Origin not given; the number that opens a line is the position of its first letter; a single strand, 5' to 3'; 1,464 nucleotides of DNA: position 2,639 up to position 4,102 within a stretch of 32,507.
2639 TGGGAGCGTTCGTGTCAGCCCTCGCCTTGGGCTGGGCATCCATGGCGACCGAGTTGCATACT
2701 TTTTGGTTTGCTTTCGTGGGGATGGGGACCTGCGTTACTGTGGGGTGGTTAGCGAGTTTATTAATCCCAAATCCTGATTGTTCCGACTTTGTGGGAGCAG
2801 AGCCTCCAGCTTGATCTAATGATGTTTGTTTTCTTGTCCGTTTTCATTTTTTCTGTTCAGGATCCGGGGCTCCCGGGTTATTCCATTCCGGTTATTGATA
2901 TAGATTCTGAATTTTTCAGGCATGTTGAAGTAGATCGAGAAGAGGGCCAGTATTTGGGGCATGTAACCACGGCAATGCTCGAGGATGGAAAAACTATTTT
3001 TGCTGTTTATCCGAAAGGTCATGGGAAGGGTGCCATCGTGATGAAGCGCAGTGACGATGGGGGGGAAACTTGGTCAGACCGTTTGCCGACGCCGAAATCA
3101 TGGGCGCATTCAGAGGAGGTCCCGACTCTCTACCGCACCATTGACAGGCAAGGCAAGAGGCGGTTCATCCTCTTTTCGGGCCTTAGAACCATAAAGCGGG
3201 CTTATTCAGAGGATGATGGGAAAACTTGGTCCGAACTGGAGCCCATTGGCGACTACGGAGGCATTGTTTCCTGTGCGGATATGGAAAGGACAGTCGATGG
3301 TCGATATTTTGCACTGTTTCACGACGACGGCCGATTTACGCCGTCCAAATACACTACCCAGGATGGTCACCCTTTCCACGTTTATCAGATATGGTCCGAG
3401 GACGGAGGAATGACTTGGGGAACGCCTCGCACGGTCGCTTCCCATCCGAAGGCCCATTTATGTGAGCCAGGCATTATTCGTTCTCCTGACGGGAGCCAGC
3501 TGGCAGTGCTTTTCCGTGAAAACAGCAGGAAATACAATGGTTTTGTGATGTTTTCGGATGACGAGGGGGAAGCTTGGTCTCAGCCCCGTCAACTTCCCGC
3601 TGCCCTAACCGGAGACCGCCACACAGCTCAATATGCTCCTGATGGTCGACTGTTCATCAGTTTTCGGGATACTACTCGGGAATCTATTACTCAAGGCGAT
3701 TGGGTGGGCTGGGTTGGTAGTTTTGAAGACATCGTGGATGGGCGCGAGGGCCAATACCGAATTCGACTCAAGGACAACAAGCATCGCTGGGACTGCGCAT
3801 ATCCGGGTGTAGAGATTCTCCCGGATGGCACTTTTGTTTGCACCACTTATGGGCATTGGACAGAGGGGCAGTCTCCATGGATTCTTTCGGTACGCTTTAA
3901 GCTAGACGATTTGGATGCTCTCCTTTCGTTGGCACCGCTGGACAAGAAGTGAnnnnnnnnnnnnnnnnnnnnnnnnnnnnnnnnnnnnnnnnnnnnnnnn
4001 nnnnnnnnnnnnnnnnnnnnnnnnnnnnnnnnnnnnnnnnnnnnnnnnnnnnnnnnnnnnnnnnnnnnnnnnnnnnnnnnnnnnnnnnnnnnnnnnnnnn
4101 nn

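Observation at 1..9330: Seven translationally coupled genes form a non-canonical sialic-acid-like or amino-sugar operon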

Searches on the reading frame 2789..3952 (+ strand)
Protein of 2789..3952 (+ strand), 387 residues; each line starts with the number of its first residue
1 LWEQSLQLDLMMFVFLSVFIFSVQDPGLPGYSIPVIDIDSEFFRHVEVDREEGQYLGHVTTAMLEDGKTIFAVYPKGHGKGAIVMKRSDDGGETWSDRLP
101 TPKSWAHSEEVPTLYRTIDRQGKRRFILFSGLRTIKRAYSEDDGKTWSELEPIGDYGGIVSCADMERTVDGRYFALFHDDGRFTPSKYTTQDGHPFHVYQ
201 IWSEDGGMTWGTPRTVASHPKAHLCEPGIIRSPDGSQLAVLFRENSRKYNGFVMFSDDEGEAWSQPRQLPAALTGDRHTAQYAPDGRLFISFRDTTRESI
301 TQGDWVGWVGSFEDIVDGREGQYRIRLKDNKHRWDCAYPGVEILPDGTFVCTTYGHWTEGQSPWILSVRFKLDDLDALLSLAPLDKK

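Call 5: search_protein_families(library=pfam, proteins=[window:2789-3952:+], max_evalue=0.01)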
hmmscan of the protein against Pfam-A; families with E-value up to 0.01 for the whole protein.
window:2789-3952:+ (387 aa): 4 families
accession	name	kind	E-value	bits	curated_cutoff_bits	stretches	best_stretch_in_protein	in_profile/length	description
PF13088.12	BNR_2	-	3.2e-17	63.2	31.4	2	136-293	83-228/277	BNR repeat-like domain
PF02012.26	BNR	-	7.3e-07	28.7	27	0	87-96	2-11/12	BNR/Asp-box repeat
PF15902.12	Sortilin-Vps10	-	0.00064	19.1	33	0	202-274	5-67/446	Sortilin, neurotensin receptor 3,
PF03174.19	CHB_HEX_C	-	0.00086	19.6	23.6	0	138-151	38-51/76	Chitobiase/beta-hexosaminidase C-terminal domain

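Call 6: search_protein_families(library=ncbifam, proteins=[window:2789-3952:+], max_evalue=0.01)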
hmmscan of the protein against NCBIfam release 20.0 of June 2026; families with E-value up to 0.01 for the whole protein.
window:2789-3952:+ (387 aa): 1 family
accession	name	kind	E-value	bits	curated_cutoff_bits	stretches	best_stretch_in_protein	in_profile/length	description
NF040591.1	choice_anch_O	subfamily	0.005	15.5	125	0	185-234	525-577/670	choice-of-anchor O protein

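Call 9: search_solved_structures(query=window:2789-3952:+, max_evalue=1, show_alignments=1)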
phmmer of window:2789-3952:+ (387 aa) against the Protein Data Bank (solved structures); distinct sequences matched with E-value up to 1: 42.
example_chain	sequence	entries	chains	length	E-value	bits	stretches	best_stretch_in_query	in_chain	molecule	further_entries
8feb_A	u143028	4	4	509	3.6e-07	32.8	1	194-300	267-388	Sialidase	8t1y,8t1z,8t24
8t26_A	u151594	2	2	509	3.9e-07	32.7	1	194-301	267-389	Sialidase, putative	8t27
8gn6_A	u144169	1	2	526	4.1e-07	32.6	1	194-301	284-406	Sialidase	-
8gn6_C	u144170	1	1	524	4.4e-07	32.5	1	194-301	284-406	Sialidase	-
4x47_A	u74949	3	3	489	3e-05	26.5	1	43-103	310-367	Anhydrosialidase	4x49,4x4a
4x6k_A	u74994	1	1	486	3.4e-05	26.3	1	43-103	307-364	Anhydrosialidase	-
4xe9_A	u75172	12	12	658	0.00036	22.9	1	62-191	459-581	Sialidase B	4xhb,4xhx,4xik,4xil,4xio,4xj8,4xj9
4xyx_A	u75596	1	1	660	0.00037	22.9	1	62-191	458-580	Sialidase B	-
4xog_A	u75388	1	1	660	0.00037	22.9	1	62-191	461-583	Sialidase B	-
2jkb_A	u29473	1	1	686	0.00042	22.7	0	65-198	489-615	SIALIDASE B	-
2vw0_A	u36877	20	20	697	0.00045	22.6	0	65-198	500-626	SIALIDASE B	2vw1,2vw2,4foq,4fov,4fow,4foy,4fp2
8u2a_A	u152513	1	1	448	0.00049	22.5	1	131-211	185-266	Exo-alpha-sialidase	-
8u5o_A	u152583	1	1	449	0.00049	22.5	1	131-211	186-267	Exo-alpha-sialidase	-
4xma_A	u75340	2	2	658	0.00053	22.3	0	66-190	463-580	Sialidase B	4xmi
2bf6_A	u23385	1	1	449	0.00059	22.2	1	131-211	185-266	EXO-ALPHA-SIALIDASE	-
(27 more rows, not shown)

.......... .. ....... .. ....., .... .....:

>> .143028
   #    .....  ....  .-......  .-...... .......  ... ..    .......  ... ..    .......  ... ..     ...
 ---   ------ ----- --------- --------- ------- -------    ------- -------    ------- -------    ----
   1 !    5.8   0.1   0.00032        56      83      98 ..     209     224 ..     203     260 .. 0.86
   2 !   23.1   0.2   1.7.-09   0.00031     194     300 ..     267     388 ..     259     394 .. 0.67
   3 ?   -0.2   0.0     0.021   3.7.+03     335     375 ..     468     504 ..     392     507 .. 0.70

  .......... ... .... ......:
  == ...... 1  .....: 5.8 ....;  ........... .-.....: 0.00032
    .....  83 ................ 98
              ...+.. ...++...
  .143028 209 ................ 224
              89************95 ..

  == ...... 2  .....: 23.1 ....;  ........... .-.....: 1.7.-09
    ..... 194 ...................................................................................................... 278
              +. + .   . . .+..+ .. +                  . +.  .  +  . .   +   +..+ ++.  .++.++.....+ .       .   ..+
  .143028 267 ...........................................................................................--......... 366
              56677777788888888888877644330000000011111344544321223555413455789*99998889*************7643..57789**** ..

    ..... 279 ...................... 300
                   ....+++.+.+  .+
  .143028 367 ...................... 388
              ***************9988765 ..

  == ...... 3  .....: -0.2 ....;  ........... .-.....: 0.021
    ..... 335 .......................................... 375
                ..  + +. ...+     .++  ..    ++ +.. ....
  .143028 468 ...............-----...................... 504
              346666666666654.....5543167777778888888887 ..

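Call 78: search_solved_structures(query=A3, max_evalue=0.01, show_alignments=4)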
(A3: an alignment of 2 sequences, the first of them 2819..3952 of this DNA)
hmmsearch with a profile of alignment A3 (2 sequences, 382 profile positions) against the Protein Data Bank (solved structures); distinct sequences matched with E-value up to 0.01: 26.
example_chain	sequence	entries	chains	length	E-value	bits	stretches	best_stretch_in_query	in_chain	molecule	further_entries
8t26_A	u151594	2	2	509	2.4e-08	36.4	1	184-292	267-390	Sialidase, putative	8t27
8feb_A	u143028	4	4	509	2.7e-08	36.2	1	184-292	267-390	Sialidase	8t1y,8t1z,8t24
8gn6_C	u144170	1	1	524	3.1e-08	36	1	184-292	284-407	Sialidase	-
8gn6_A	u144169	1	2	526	3.2e-08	36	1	184-292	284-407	Sialidase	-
4x6k_A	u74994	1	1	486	1.8e-05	27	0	72-162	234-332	Anhydrosialidase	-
4x47_A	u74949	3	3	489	1.8e-05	26.9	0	72-162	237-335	Anhydrosialidase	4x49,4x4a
8um0_A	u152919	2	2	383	3.9e-05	25.8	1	127-283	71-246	Sialidase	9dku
8ub5_A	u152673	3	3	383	4.6e-05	25.6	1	127-283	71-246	Sialidase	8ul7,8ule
8u2a_A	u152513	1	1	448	0.00028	23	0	121-202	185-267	Exo-alpha-sialidase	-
8u5o_A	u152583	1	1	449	0.00028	23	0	121-202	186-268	Exo-alpha-sialidase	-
2bf6_A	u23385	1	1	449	0.00048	22.2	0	121-202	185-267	EXO-ALPHA-SIALIDASE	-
2vk5_A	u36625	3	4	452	0.00049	22.2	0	121-202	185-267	EXO-ALPHA-SIALIDASE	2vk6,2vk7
5tsp_A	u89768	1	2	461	0.00053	22.1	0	121-202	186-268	Sialidase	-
4fj6_A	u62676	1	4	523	0.0007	21.7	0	190-286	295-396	glycoside hydrolase family 33, candidate sialidase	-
1sli_A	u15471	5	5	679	0.00089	21.3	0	71-119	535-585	INTRAMOLECULAR TRANS-SIALIDASE | SIALIDASE L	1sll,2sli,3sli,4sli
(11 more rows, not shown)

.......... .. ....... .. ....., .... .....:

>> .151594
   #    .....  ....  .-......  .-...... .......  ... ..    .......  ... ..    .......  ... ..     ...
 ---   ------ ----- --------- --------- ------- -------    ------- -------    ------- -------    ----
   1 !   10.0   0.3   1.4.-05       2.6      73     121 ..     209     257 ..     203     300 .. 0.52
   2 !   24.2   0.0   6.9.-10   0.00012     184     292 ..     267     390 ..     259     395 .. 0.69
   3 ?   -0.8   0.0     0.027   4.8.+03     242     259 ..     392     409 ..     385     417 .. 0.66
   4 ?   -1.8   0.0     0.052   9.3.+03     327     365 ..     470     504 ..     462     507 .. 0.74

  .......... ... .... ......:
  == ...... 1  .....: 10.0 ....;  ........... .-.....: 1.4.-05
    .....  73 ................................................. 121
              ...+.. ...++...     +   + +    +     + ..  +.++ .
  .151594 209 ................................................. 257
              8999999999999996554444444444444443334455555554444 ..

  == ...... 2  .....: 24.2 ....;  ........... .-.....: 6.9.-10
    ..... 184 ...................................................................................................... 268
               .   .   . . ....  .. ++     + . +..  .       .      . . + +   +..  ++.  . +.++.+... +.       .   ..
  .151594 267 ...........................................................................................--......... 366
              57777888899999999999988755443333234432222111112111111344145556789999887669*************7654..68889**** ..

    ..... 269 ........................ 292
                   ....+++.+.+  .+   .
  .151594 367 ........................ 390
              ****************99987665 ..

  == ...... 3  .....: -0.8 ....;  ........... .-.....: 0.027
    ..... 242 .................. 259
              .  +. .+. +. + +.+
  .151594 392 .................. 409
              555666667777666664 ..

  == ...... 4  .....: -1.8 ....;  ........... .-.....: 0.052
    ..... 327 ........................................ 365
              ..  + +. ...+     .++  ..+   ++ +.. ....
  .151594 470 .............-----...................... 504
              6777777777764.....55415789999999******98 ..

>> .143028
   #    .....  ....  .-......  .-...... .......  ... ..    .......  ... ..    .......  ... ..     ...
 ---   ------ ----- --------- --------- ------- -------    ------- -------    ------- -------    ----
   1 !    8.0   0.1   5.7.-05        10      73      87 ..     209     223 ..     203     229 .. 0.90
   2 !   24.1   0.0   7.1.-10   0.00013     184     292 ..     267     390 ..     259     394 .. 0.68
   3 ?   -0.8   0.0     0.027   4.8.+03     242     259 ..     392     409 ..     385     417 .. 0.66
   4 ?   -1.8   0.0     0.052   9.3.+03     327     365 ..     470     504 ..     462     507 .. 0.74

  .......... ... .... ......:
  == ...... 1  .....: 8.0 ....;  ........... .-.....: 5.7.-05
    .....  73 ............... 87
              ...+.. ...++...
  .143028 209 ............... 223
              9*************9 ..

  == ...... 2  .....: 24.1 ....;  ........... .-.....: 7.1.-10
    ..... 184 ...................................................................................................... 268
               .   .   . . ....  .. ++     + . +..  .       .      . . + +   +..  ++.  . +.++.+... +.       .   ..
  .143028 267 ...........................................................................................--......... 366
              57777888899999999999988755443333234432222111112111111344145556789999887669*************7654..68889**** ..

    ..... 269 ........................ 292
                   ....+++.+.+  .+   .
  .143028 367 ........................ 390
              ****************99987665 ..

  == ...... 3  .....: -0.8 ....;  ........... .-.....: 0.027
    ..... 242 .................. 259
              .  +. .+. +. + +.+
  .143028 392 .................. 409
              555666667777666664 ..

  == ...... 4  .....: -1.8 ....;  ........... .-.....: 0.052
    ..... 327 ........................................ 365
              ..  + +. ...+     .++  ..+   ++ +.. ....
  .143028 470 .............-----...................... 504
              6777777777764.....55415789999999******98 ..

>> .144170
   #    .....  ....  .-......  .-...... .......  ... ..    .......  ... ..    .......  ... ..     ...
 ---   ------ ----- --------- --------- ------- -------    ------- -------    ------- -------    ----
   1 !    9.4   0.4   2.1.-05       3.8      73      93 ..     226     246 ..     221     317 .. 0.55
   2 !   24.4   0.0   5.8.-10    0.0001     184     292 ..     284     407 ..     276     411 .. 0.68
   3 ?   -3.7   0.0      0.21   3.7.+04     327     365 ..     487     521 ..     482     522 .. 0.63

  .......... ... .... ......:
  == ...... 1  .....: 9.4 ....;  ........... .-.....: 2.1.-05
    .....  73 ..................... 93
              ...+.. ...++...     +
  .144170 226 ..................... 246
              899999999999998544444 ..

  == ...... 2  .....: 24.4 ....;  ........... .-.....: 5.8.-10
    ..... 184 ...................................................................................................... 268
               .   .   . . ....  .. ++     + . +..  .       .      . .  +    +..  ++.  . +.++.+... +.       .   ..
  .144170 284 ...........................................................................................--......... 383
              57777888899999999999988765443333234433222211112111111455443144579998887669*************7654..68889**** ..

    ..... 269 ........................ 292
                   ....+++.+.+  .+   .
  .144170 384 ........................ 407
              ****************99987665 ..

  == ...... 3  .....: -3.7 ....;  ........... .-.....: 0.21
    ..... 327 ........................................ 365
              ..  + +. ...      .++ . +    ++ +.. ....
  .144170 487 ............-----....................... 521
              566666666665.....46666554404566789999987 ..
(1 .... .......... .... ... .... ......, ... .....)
